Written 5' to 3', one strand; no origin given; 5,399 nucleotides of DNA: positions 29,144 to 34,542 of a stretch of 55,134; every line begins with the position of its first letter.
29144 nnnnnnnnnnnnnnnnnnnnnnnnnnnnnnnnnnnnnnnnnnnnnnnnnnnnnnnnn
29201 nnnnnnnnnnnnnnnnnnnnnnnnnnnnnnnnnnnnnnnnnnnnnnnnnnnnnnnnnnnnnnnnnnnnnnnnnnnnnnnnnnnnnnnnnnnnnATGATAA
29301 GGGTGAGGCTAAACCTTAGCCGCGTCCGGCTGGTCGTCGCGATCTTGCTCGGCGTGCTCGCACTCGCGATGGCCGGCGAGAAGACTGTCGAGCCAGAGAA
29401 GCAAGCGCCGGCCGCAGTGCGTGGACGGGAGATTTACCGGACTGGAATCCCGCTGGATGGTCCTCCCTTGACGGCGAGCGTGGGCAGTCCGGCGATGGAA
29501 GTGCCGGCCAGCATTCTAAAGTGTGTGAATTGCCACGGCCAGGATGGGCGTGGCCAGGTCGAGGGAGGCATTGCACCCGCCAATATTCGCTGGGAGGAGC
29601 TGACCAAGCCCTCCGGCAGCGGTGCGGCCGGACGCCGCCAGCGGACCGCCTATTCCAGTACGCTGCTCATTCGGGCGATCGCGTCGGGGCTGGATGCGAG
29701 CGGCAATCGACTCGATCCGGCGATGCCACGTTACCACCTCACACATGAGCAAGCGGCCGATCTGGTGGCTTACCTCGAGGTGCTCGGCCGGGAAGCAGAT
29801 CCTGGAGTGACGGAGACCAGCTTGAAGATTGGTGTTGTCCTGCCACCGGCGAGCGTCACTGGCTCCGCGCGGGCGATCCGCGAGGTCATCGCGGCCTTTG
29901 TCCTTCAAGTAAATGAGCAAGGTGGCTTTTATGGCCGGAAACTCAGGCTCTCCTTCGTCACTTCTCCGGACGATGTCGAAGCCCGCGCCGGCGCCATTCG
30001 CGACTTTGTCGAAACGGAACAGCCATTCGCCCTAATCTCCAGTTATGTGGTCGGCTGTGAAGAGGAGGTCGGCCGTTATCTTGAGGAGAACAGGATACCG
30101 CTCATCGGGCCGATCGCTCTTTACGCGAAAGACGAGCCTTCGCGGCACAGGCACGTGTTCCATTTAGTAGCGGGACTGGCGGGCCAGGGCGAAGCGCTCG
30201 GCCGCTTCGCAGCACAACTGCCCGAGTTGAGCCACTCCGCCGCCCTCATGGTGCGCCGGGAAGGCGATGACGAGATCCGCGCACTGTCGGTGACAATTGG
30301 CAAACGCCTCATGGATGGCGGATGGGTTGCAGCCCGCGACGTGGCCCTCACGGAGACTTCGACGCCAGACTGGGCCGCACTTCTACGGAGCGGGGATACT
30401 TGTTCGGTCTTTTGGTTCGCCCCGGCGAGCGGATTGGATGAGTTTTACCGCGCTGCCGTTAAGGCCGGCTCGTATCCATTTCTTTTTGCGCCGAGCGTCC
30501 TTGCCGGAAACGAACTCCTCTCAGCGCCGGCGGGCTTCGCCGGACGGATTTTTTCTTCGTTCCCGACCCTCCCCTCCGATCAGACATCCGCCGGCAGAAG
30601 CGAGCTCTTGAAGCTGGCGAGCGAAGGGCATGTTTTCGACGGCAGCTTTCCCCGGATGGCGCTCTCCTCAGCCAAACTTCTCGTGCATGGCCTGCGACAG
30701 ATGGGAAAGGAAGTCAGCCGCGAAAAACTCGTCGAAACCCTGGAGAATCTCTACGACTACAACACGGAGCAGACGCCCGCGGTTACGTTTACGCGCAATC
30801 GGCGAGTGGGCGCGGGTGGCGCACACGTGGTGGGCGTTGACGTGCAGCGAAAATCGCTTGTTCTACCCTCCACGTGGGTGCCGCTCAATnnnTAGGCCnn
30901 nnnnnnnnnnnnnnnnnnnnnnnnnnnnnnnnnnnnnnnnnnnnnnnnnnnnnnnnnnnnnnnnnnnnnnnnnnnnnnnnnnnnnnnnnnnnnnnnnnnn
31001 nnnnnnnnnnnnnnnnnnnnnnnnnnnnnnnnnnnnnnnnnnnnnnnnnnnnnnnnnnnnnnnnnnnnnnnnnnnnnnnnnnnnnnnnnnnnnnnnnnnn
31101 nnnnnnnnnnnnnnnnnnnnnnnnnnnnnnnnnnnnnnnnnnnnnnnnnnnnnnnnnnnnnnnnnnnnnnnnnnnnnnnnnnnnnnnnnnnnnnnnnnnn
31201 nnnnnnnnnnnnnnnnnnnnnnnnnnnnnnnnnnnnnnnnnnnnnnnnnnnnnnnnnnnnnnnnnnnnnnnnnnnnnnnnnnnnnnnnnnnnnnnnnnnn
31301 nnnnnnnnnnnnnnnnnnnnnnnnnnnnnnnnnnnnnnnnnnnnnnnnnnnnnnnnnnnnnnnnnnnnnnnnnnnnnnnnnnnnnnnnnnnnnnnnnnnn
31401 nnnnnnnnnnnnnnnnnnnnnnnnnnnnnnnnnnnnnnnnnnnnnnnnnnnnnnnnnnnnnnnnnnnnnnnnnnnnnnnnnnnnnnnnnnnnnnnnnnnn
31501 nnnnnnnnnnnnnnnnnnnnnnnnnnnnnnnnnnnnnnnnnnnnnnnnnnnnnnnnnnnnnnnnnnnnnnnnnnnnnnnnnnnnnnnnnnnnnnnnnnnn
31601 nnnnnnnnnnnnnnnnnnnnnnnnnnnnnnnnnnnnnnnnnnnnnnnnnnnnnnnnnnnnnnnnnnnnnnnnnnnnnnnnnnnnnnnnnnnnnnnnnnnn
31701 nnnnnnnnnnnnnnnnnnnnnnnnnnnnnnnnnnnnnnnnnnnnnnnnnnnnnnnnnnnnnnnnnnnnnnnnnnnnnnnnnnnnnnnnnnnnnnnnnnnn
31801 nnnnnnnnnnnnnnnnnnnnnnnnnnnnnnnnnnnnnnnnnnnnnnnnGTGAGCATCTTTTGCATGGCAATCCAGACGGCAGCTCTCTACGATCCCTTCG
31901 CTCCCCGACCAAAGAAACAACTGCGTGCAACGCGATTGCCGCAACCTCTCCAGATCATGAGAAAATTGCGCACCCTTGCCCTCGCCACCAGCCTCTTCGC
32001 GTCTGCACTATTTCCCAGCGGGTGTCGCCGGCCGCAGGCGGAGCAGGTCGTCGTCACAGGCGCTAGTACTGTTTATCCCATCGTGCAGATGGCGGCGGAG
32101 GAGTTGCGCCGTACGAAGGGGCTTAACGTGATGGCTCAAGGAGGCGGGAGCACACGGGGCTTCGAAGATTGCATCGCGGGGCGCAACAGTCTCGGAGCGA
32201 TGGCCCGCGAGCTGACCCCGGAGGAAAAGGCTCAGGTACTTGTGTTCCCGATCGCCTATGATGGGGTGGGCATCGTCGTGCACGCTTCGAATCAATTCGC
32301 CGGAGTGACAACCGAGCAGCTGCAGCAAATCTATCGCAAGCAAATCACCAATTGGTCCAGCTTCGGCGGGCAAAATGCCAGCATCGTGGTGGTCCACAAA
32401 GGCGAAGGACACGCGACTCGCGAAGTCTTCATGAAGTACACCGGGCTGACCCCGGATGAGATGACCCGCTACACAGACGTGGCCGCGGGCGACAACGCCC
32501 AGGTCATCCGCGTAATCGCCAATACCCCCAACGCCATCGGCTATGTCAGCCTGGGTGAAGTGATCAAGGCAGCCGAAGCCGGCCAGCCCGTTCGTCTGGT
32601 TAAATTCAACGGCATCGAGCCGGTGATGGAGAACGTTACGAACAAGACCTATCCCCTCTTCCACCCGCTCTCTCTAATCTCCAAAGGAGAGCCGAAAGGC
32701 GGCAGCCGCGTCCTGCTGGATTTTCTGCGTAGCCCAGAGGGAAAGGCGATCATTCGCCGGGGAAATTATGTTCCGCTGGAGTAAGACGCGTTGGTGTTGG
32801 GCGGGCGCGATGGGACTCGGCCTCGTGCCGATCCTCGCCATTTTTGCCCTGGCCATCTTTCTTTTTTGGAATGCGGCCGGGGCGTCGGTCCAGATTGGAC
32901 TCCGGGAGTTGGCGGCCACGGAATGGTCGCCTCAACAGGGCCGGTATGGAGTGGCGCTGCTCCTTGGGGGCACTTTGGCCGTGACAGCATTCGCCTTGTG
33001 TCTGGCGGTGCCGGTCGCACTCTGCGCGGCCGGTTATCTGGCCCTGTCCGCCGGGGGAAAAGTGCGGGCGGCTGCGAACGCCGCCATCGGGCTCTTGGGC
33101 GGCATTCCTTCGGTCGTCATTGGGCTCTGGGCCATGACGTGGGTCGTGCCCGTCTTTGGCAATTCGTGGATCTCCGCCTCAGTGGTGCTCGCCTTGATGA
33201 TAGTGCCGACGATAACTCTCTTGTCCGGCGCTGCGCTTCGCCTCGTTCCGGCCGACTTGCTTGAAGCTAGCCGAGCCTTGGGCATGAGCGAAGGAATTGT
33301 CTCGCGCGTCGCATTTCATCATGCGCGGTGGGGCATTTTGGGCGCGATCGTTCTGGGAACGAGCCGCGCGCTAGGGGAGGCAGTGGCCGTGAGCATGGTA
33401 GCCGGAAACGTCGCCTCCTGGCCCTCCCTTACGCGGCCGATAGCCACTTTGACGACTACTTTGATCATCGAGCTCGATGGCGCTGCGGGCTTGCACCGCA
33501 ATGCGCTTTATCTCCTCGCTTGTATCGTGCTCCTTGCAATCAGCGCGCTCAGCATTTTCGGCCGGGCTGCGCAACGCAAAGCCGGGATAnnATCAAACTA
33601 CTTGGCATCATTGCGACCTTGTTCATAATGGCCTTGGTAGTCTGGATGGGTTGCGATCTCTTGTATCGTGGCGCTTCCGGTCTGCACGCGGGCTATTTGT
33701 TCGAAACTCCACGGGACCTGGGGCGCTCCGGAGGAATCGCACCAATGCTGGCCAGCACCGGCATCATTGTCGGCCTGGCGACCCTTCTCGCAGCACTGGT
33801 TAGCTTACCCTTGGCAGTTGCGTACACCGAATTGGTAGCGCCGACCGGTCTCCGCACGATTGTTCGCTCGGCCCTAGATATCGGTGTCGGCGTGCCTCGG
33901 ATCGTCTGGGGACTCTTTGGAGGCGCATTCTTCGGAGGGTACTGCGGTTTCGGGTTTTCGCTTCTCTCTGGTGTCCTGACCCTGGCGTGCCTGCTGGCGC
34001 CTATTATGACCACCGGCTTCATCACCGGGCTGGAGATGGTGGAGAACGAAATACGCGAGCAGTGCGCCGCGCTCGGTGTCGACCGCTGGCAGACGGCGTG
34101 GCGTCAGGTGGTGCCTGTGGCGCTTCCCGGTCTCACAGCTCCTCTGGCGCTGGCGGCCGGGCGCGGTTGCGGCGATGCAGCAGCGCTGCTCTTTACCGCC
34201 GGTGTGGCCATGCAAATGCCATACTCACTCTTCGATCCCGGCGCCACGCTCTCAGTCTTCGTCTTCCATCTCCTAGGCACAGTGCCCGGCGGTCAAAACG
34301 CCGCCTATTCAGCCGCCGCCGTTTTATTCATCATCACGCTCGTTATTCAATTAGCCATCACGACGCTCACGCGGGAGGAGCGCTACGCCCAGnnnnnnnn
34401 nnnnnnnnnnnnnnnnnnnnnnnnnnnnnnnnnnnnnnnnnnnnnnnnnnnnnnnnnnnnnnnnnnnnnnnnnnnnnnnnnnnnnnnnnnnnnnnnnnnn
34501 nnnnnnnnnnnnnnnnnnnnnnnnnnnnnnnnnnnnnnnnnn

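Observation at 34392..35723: PstB-type ABC ATPase fused to an LMW-PTP/ArsC-like phosphatase domain, with no phoU in the operon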

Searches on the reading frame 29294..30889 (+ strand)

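Call 5: search_protein_families(library=pfam, proteins=[window:29294-30889:+], max_evalue=0.01)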
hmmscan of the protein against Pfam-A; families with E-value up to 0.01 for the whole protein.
window:29294-30889:+ (532 aa): 3 families
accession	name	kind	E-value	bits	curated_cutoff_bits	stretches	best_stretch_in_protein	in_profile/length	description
PF13458.12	Peripla_BP_6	-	6.1e-18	66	31.7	1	177-504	2-328/343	Periplasmic binding protein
PF00034.26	Cytochrom_C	-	8.1e-08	33.9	21.3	1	76-162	11-87/90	Cytochrome c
PF13442.11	Cytochrome_CBB3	-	0.0075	17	27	0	76-161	13-68/68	Cytochrome C oxidase, cbb3-type, subunit III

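Call 33: search_protein_families(library=ncbifam, proteins=[window:29294-30889:+], max_evalue=0.00001)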
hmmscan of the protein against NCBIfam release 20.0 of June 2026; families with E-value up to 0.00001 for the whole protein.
window:29294-30889:+ (532 aa): 0 families

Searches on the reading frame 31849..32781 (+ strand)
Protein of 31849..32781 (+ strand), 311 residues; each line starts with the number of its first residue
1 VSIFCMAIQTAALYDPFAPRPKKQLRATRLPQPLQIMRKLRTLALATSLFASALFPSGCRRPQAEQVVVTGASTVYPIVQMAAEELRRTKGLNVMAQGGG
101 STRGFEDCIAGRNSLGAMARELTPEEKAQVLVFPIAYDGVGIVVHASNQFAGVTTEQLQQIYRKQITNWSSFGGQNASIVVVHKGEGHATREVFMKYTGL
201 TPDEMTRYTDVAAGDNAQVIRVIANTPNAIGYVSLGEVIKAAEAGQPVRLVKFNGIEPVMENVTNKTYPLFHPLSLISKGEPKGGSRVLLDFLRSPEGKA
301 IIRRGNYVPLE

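Call 5: search_protein_families(library=pfam, proteins=[window:31849-32781:+], max_evalue=0.01)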
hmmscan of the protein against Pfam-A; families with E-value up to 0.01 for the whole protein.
window:31849-32781:+ (311 aa): 3 families
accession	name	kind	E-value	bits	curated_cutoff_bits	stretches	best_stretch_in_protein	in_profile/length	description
PF12849.12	PBP_like_2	-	3e-35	122.7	27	1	62-293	7-263/267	PBP superfamily domain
PF13531.11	SBP_bac_11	-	5.1e-07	30.1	25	1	69-304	3-223/227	Bacterial extracellular solute-binding protein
PF12727.12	PBP_like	-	3.9e-05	23.3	27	1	83-232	1-149/193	PBP superfamily domain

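Call 6: search_protein_families(library=ncbifam, proteins=[window:31849-32781:+], max_evalue=0.01)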
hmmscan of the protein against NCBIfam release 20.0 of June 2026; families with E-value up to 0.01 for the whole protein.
window:31849-32781:+ (311 aa): 4 families
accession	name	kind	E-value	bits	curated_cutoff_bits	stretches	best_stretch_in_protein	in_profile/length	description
TIGR02136.1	ptsS_2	subfamily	3.9e-46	157.6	206.6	1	45-310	11-295/295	phosphate ABC transporter substrate-binding protein PstS family protein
TIGR04505.1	PtsS_plasma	equivalog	6.2e-07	29.1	175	1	147-275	164-311/334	phosphate ABC transporter substrate-binding protein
TIGR00975.1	3a0107s03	equivalog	1.1e-05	24.7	205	1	69-235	3-197/315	phosphate ABC transporter substrate-binding protein PstS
NF008171.0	PRK10918.1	equivalog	0.00039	19.5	339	1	64-198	26-174/346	phosphate ABC transporter substrate-binding protein PstS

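Call 32: search_solved_structures(query=window:31957-32781:+, max_evalue=0.001, show_alignments=3)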
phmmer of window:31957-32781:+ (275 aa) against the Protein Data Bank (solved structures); distinct sequences matched with E-value up to 0.001: 14.
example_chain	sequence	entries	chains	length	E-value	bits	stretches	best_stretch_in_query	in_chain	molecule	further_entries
4gd5_A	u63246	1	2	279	2.7e-36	128.7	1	3-271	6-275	Phosphate ABC transporter, phosphate-binding protein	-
4q8r_A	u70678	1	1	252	9.2e-35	123.7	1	30-271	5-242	Phosphate ABC transporter, phosphate-binding protein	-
1twy_A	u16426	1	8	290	2.2e-27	99.5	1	15-272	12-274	ABC transporter, periplasmic substrate-binding protein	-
4exl_A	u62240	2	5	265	2.7e-22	82.8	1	28-274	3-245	Phosphate-binding protein pstS 1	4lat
4ecf_A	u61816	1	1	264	1.3e-20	77.3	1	29-271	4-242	ABC-type phosphate transport system, periplasmic component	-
9l8j_A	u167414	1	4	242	3.9e-20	75.7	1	26-266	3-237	Sll0540 protein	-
4h1x_A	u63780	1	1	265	5.2e-17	65.5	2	31-135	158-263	Phosphate-binding protein pstS 2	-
4n13_A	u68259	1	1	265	8.6e-16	61.5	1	23-271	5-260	Phosphate ABC transporter, periplasmic phosphate-binding protein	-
4jwo_A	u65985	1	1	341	1.3e-08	38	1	30-272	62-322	Phosphate binding protein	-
4pqj_A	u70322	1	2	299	3.7e-08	36.5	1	34-274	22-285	Phosphate binding protein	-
4omb_A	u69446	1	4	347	5.6e-08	35.9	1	34-274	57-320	Phosphate binding protein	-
7xg8_A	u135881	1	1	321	5.1e-05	26.2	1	13-202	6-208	ABC transporter, substrate binding protein, phosphate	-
7xg7_A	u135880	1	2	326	0.00011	25.1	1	4-212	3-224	Phosphate transporter subunit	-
9k3s_E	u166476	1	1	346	0.00083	22.2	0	31-171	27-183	Phosphate-binding protein PstS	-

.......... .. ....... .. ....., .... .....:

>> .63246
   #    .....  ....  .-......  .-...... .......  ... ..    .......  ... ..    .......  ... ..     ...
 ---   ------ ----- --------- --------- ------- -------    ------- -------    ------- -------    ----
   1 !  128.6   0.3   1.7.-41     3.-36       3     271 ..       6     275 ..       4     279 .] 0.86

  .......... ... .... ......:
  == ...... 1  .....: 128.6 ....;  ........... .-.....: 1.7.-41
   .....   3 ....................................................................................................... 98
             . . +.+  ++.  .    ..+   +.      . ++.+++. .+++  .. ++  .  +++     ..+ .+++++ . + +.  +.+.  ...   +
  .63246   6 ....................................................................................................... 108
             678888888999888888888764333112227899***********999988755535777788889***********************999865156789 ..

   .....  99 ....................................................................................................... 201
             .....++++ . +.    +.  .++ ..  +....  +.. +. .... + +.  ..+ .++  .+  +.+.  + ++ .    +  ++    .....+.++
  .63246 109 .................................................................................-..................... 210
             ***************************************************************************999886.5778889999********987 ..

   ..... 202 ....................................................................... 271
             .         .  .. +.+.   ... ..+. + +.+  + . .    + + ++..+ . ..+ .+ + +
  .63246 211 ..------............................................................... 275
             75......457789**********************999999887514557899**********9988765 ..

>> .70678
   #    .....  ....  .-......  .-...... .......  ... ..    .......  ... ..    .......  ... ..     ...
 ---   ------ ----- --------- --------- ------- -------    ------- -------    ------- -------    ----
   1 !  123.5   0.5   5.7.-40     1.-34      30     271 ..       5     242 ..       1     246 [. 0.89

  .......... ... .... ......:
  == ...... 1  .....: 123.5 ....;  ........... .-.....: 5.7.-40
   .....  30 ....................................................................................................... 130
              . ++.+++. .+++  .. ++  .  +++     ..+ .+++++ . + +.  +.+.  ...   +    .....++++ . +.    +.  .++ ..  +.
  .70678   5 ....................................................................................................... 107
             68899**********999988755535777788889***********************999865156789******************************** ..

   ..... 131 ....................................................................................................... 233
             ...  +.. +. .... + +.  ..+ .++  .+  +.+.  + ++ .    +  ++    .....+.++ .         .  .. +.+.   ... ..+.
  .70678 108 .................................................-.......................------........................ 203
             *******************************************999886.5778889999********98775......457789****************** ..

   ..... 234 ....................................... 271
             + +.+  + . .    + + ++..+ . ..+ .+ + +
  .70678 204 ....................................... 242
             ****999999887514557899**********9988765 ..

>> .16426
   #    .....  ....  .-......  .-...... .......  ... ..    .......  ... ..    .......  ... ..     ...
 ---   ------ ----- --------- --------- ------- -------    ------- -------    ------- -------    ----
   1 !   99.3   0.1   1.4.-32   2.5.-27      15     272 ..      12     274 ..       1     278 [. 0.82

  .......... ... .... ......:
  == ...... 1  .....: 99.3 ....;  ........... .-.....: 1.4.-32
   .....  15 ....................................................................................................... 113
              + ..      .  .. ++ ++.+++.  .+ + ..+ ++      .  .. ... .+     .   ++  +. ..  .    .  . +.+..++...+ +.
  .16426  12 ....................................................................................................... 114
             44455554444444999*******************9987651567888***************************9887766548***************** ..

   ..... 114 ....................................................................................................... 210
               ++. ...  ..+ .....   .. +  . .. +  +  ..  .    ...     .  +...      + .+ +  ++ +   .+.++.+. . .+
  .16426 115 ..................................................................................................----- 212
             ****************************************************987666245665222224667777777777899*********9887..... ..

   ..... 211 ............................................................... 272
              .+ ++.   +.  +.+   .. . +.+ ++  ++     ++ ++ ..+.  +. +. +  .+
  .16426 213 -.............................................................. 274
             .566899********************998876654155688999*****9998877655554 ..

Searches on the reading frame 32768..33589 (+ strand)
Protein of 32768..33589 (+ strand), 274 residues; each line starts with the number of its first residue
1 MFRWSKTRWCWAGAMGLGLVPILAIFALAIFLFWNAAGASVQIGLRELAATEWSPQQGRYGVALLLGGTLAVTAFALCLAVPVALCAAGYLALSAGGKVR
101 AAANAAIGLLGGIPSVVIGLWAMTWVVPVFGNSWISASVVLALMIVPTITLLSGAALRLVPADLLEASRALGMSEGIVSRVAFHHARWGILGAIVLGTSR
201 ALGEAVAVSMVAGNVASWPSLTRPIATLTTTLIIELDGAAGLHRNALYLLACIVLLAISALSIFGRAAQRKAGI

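Call 5: search_protein_families(library=pfam, proteins=[window:32768-33589:+], max_evalue=0.01)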
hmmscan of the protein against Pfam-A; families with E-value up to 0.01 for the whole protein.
window:32768-33589:+ (274 aa): 1 family
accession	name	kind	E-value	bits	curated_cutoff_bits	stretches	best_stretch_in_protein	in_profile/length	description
PF00528.27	BPD_transp_1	-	1.3e-10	41.7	26.4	1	86-267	3-177/184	Binding-protein-dependent transport system inner membrane component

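Call 6: search_protein_families(library=ncbifam, proteins=[window:32768-33589:+], max_evalue=0.01)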
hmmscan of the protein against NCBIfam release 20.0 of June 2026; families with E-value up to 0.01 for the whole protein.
window:32768-33589:+ (274 aa): 9 families
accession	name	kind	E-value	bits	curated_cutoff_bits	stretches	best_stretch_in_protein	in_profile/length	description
TIGR02138.1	phosphate_pstC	equivalog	1.5e-46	158.8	196.45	1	13-269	7-292/296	phosphate ABC transporter permease subunit PstC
TIGR00974.1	3a0107s02c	equivalog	9.7e-27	93.8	193.45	1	23-270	13-268/272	phosphate ABC transporter permease PstA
NF008435.0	PRK11275.1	equivalog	7.7e-23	81.1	502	2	128-256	164-296/319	phosphate ABC transporter permease PstC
NF038017.1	ABC_perm1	subfamily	4e-10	40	100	1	69-237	1-169/184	ABC transporter permease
TIGR02141.1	modB_ABC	equivalog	3.3e-07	30.1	182.6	1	70-260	4-198/208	molybdate ABC transporter permease subunit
TIGR00969.1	3a0106s02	subfamily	5.4e-07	29.3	240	1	158-261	167-269/272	sulfate ABC transporter permease subunit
TIGR02140.1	permease_CysW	equivalog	0.00049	19.7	329.1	1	166-218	161-214/261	sulfate ABC transporter permease subunit CysW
NF008620.0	PRK11602.1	equivalog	0.0008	18.7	442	1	170-226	182-238/291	sulfate/thiosulfate ABC transporter permease CysW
NF008336.0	PRK11122.1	equivalog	0.0042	16.8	248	0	119-183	76-140/222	arginine ABC transporter permease ArtM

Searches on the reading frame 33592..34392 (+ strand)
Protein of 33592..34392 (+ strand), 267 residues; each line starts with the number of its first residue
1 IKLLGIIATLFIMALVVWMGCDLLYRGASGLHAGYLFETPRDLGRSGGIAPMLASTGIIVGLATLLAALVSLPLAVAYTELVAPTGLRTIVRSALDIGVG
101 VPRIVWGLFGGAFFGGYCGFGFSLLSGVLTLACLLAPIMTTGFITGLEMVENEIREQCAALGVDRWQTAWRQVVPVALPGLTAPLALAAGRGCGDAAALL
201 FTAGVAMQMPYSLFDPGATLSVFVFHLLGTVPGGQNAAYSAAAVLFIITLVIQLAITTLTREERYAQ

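Call 5: search_protein_families(library=pfam, proteins=[window:33592-34392:+], max_evalue=0.01)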
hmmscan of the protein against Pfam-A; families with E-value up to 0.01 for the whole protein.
window:33592-34392:+ (267 aa): 1 family
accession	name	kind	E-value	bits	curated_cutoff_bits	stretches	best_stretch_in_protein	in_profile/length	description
PF00528.27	BPD_transp_1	-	5e-12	46.4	26.4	1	87-252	16-169/184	Binding-protein-dependent transport system inner membrane component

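Call 6: search_protein_families(library=ncbifam, proteins=[window:33592-34392:+], max_evalue=0.01)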
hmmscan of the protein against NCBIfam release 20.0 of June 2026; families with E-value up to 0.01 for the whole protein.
window:33592-34392:+ (267 aa): 16 families
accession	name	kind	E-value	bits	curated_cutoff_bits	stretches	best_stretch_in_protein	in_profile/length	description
TIGR00974.1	3a0107s02c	equivalog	1e-41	142.9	193.45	1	4-261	7-268/272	phosphate ABC transporter permease PstA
TIGR02138.1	phosphate_pstC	equivalog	2.5e-31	108.8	196.45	1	3-262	13-294/296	phosphate ABC transporter permease subunit PstC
NF008430.0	PRK11268.1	equivalog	5.8e-20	71.5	439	1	4-256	33-284/295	phosphate ABC transporter permease PstA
TIGR01097.1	PhnE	equivalog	1.8e-10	40.7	216.7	1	40-182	48-185/252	phosphonate ABC transporter, permease protein PhnE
NF008435.0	PRK11275.1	equivalog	9.5e-10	38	502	1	112-257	159-305/319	phosphate ABC transporter permease PstC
TIGR02139.1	permease_CysT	equivalog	1.7e-07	31.1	246.1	1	146-260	154-259/265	sulfate ABC transporter permease subunit CysT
TIGR00969.1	3a0106s02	subfamily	4e-07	29.8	240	1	89-259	97-269/272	sulfate ABC transporter permease subunit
NF038017.1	ABC_perm1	subfamily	2e-06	28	100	1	59-200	4-147/184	ABC transporter permease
TIGR02141.1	modB_ABC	equivalog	1.1e-05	25.2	182.6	1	64-260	7-206/208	molybdate ABC transporter permease subunit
NF007044.0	PRK09497.1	equivalog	2.6e-05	23.9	348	1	128-184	154-210/285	spermidine/putrescine ABC transporter permease PotB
NF008208.0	PRK10971.1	equivalog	4e-05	23.2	415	1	129-260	145-267/277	sulfate/thiosulfate ABC transporter permease CysT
NF006939.0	PRK09421.1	equivalog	7.9e-05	22.1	262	1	67-261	22-222/230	molybdate ABC transporter permease subunit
TIGR01581.1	Mo_ABC_porter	hypoth_equivalog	8.5e-05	22.1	210.3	1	61-208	31-187/225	ABC transporter permease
TIGR03262.1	PhnU2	equivalog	0.0007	18.3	593.25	1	73-181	354-466/546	putative 2-aminoethylphosphonate ABC transporter permease subunit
TIGR03416.1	ABC_choXWV_perm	equivalog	0.0047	16.4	363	1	59-185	94-211/267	choline ABC transporter permease subunit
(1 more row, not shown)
